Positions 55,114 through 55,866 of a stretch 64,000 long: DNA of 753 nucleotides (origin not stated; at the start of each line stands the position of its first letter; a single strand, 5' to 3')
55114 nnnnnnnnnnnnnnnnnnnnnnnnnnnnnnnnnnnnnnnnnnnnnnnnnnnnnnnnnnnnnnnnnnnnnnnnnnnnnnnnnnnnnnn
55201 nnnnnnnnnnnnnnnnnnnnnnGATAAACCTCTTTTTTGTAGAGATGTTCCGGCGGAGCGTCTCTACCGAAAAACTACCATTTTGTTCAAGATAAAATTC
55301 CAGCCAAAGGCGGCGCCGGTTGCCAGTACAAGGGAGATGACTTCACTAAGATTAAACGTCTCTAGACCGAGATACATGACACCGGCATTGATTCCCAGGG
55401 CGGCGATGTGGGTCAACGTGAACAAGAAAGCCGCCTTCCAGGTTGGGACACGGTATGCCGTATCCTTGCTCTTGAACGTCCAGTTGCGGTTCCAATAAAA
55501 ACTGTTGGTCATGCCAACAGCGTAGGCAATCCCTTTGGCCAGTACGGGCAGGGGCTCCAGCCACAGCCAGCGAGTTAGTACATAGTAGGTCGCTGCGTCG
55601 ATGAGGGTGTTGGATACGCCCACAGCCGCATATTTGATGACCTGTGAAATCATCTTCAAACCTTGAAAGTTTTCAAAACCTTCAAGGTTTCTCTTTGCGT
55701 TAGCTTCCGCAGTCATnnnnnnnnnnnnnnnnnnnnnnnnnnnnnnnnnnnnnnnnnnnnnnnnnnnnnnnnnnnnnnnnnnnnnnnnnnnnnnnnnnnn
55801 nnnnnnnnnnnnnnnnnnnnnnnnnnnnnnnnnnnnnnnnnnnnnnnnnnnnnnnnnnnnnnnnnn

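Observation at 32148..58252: Five minus-strand operons share one pho-box-like promoter next to an OmpR-type two-component system: a candidate undescribed envelope/secretome regulon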

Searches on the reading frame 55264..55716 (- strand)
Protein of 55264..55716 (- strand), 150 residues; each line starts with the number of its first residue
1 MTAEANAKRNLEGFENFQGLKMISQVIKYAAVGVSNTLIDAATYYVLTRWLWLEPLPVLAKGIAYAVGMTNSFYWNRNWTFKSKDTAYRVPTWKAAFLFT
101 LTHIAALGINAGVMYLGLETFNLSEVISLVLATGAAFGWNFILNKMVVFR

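Call 7: search_protein_families(library=pfam, proteins=[window:55264-55716:-])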
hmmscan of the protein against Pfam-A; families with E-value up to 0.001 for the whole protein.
window:55264-55716:- (150 aa): 1 family
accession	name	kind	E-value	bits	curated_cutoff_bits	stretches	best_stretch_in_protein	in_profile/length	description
PF04138.20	GtrA_DPMS_TM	-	1.2e-27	96.9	26.1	1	28-149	1-117/117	GtrA/DPMS, transmembrane domain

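Call 18: search_protein_families(library=ncbifam, proteins=[window:55264-55716:-], max_evalue=0.00001)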
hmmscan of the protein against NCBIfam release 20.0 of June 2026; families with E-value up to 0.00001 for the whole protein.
window:55264-55716:- (150 aa): 0 families
